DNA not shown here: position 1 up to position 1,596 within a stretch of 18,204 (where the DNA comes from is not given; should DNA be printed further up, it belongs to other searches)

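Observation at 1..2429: AT-rich two-gene operon beyond the integrase: HAD / PRTase / tandem zinc-ribbon protein coupled to a DprA-like protein (ShosTA-like, possibly with extra domains)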

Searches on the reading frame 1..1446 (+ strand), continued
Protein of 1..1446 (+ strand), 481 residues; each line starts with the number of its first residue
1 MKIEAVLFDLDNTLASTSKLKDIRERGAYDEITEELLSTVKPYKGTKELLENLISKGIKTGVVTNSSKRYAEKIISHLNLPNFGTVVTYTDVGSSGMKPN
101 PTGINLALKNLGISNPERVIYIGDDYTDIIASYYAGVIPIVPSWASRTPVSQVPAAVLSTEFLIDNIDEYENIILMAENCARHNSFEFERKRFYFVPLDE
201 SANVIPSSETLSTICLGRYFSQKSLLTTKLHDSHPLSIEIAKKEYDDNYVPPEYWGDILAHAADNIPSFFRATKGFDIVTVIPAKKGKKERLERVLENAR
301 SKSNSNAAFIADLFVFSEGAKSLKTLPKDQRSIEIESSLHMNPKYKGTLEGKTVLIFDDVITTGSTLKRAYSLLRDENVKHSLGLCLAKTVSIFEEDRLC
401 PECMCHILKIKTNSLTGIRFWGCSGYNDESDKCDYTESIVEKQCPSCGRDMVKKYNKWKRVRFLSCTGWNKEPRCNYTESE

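Call 22: search_solved_structures(query=A1, max_evalue=1e-8, show_alignments=5)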
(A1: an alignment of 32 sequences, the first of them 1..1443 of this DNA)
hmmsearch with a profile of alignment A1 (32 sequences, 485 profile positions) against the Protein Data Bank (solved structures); distinct sequences matched with E-value up to 1e-8: 19.
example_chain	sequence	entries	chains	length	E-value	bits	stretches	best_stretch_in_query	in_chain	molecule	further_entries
2nyv_A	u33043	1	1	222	3.4e-18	68.6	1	33-162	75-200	Phosphoglycolate phosphatase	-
2yy6_A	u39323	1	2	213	6.3e-18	67.8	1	33-162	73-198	phosphoglycolate phosphatase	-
3kzx_A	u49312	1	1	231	9.4e-18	67.2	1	43-143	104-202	HAD-superfamily hydrolase, subfamily IA, variant 1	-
3d6j_A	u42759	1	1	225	6.2e-15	57.9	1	16-140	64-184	Putative haloacid dehalogenase-like hydrolase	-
2hsz_A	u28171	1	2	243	4.8e-14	55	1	40-150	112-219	novel predicted phosphatase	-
4ygq_A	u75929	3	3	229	5.1e-12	48.3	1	29-139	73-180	Hydrolase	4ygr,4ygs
3kbb_A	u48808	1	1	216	9.9e-12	47.3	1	26-142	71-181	Phosphorylated carbohydrates phosphatase TM_1254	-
3sd7_A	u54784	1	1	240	4.1e-11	45.3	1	31-142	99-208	Putative phosphatase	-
3mc1_A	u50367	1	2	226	1.3e-10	43.6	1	36-143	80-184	Predicted phosphatase, HAD family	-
2hoq_A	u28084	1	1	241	3.6e-10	42.2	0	45-142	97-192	Putative HAD-hydrolase PH1655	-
2hi0_A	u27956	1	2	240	5.6e-10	41.6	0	40-150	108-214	Putative phosphoglycolate phosphatase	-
6f2x_A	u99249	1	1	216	1e-09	40.7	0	41-171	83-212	Protein Tyrosine Kinase A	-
3e58_A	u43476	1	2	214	2.1e-09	39.6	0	40-140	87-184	putative Beta-phosphoglucomutase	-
8zvb_A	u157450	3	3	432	4.2e-09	38.7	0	351-434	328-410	ShosT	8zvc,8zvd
9w2p_B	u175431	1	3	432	4.2e-09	38.7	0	351-434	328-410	ShosT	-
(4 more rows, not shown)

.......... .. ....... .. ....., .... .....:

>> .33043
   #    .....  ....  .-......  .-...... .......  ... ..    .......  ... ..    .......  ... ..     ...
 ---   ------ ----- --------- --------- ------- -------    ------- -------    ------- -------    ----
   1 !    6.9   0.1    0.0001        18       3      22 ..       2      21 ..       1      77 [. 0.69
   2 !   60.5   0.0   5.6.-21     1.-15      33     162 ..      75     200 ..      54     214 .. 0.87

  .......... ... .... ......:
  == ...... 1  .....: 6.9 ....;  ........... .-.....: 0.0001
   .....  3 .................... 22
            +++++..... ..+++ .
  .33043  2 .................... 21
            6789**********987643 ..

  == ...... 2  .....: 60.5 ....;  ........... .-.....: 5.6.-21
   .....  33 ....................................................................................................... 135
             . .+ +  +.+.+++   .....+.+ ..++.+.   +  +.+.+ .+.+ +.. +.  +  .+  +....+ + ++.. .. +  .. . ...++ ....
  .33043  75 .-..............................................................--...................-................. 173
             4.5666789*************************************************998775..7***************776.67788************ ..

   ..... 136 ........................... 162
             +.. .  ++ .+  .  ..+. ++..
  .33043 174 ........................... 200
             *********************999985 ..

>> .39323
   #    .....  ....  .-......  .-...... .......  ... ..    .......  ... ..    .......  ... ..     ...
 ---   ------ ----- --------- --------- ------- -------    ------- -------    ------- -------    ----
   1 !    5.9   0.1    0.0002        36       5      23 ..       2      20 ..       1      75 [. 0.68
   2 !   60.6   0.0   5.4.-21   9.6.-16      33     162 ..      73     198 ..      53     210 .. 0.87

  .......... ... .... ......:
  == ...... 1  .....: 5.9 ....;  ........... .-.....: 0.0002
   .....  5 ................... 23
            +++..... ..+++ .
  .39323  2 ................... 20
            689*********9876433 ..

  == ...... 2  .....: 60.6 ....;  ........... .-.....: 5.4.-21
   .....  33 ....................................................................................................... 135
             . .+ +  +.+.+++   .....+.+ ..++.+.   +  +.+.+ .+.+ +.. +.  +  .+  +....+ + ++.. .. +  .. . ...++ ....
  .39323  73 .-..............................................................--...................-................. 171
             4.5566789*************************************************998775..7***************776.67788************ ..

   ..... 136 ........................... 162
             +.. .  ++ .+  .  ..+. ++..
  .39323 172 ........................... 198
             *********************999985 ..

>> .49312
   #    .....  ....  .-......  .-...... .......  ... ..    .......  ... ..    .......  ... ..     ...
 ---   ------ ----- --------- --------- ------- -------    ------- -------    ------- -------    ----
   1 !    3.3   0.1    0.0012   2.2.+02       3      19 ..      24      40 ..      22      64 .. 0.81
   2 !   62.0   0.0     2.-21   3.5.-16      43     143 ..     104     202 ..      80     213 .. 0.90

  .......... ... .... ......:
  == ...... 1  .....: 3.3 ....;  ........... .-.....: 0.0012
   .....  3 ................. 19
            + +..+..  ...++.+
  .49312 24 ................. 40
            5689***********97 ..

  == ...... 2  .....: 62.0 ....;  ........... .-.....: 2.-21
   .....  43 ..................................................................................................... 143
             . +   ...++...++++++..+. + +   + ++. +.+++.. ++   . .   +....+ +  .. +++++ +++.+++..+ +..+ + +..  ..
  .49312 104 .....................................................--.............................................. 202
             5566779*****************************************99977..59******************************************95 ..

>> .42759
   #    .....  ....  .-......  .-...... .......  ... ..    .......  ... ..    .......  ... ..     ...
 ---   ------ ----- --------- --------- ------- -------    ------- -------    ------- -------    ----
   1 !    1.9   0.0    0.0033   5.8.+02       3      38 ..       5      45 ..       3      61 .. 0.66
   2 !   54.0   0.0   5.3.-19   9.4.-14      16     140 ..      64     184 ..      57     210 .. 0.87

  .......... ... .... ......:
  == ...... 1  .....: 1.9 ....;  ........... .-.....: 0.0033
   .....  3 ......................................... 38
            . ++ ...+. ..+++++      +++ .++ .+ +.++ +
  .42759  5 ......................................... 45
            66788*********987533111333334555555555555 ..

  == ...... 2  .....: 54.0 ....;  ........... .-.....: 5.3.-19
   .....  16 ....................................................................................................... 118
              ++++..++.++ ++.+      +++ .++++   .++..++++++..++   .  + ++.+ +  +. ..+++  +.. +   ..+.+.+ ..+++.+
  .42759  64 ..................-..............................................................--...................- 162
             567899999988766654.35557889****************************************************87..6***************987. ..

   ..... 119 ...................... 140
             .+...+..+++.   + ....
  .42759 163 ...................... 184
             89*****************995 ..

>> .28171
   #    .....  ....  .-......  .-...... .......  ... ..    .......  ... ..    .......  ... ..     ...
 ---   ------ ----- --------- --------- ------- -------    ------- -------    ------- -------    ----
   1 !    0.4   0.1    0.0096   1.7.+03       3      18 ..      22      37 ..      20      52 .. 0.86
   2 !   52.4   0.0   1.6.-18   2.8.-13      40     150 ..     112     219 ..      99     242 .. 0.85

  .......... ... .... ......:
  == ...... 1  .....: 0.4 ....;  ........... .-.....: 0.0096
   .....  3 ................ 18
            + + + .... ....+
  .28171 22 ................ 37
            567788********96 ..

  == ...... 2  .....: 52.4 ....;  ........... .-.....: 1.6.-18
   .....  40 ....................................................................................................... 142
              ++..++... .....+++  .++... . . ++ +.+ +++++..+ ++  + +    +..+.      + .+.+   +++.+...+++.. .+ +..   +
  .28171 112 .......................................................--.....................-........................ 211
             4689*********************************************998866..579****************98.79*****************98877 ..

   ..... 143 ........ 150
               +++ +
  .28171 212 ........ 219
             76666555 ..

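Call 25: find_encoding_contigs(protein=P0024, flank=6000, max_places=2)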
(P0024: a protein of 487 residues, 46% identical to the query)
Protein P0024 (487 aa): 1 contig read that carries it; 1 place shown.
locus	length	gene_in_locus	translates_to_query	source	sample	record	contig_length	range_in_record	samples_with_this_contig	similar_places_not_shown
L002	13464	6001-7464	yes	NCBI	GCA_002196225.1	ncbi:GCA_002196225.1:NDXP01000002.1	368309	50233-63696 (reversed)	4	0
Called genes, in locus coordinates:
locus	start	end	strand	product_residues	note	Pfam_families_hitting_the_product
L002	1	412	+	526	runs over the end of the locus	PF01654:Cyt_bd_oxida_I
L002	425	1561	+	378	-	PF02322:Cyt_bd_oxida_II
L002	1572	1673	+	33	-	PF08173:YbgT_YccB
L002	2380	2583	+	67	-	-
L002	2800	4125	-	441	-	PF00291:PALP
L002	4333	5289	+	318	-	PF00126:HTH_1, PF03466:LysR_substrate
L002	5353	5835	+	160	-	PF00589:Phage_integrase (weak)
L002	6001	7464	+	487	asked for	PF12710:HAD (faint), PF00702:Hydrolase, PF13419:HAD_2, PF00156:Pribosyltran (weak), PF01396:Zn_ribbon_Top1 (faint)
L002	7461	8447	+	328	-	PF02481:DNA_processg_A, PF18306:LDcluster4 (faint)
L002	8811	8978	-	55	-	-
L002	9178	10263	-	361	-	PF00015:MCPsignal, PF13682:CZB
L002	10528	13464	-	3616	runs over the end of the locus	PF07669:Eco57I, PF28553:WH_1, PF28554:DUF8437, PF00176:SNF2-rel_dom (faint), PF00271:Helicase_C (faint), PF28555:Helicase_dom, PF18858:LPD39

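Call 26: find_encoding_contigs(protein=P0090, flank=6000, max_places=2)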
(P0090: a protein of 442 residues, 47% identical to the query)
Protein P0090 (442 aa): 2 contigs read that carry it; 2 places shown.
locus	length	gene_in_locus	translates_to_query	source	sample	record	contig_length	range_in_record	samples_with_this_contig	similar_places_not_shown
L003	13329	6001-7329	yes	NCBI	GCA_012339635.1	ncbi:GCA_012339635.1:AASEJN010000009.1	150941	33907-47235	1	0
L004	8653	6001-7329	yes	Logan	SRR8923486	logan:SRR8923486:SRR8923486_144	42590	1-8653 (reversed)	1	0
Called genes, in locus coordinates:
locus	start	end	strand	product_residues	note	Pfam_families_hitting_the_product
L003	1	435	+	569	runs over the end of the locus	PF05170:AsmA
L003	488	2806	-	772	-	PF13802:Gal_mutarotas_2, PF01055:Glyco_hydro_31_2nd, PF21365:Glyco_hydro_31_3rd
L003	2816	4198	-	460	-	PF13347:MFS_2, PF07690:MFS_1 (weak)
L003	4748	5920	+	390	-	PF13356:Arm-DNA-bind_3, PF22022:Phage_int_M, PF00589:Phage_integrase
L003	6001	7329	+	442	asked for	PF12710:HAD (faint), PF00702:Hydrolase, PF13419:HAD_2, PF00156:Pribosyltran, PF01396:Zn_ribbon_Top1 (weak)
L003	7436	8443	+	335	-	PF02481:DNA_processg_A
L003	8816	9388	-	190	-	PF07455:Psu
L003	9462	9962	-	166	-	PF04606:Ogr_Delta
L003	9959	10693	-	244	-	-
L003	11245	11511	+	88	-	PF05930:Phage_AlpA, PF12728:HTH_17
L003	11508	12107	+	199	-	PF10554:Phage_ASH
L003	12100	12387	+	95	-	PF25738:Derepression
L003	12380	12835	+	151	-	-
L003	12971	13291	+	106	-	PF17345:DUF5375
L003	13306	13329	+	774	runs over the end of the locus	PF08273:Zn_Ribbon_Prim, PF01751:Toprim (weak), PF13362:Toprim_3, PF08706:D5_N, PF19263:DUF5906, PF03288:Pox_D5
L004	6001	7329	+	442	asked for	PF12710:HAD (faint), PF00702:Hydrolase, PF13419:HAD_2, PF00156:Pribosyltran, PF01396:Zn_ribbon_Top1 (weak)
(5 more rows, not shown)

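Call 27: find_encoding_contigs(protein=P0010, flank=6000, max_places=2)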
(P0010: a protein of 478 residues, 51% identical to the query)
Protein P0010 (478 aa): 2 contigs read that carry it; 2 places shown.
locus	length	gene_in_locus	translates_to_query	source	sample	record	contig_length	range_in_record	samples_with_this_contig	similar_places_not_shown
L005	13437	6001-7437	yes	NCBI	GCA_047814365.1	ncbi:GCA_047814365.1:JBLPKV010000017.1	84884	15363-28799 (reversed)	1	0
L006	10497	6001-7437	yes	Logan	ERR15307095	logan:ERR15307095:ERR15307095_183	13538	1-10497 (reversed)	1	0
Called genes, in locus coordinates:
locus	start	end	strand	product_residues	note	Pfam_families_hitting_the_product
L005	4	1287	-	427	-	PF05707:Zot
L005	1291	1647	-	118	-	PF10734:DUF2523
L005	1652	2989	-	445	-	-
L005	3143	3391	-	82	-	PF05356:Phage_Coat_B (weak)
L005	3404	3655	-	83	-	-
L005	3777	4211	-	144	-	-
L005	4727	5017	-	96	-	PF17525:DUF5447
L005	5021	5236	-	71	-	-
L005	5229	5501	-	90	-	-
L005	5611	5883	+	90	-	-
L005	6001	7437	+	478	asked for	PF12710:HAD (faint), PF00702:Hydrolase, PF13419:HAD_2, PF00156:Pribosyltran, PF13408:Zn_ribbon_recom (faint), PF01396:Zn_ribbon_Top1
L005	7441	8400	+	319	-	PF02481:DNA_processg_A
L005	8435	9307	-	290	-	PF16162:KwaB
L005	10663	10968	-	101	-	-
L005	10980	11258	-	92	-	PF05015:HigB-like_toxin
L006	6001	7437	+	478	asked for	PF12710:HAD (faint), PF00702:Hydrolase, PF13419:HAD_2, PF00156:Pribosyltran, PF13408:Zn_ribbon_recom (faint), PF01396:Zn_ribbon_Top1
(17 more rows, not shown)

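Call 28: predict_structure(alignment_id=A1)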
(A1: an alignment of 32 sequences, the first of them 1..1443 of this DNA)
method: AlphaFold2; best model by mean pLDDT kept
length: 481 residues; sequences in the alignment: 32
mean_pLDDT: 92.2   pTM: 0.88
mean pLDDT of the five models: 92.2, 92.0, 91.8, 91.2, 90.6
residues with pLDDT >= 90: 380; 70-90: 96; 50-70: 5; < 50: 0
segments of 3 or more residues with pLDDT < 50: none
pLDDT, mean of each block of 10 residues (from residue 1): 95 93 90 93 94 96 96 95 96 92 98 96 95 97 87 93 90 93 93 91 83 95 91 95 89 97 84 81 90 97 96 93 78 91 94 95 90 95 95 86 91 90 90 93 94 93 93 93 86
secondary structure, 60 per line:
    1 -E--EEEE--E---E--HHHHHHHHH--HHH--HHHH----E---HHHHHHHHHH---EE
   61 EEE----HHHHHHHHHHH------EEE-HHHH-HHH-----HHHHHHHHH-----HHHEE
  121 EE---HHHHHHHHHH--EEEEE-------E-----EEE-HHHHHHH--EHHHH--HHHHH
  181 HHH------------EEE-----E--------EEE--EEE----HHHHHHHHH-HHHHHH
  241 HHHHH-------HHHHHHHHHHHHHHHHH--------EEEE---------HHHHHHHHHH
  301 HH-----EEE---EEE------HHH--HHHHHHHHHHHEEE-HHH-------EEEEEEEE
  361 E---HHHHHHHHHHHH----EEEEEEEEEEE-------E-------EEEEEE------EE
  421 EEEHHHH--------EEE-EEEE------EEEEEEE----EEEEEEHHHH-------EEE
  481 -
elements in order: E5-8 H18-26 H34-37 H46-55 E59-63 H68-78 E85-87 H89-92 H102-110 E119-122 H126-135 E138-142 E156-158 H160-166 H170-173 H176-183 E196-198 E213-215 E218-220 H225-233 H235-245 H253-269 E278-281 H291-302 E308-310 E314-316 H328-338 E339-341 E353-361 H365-376 E381-391 E407-412 E419-423 H424-427 E436-438 E440-443 E450-456 E461-466 H467-470 E478-480
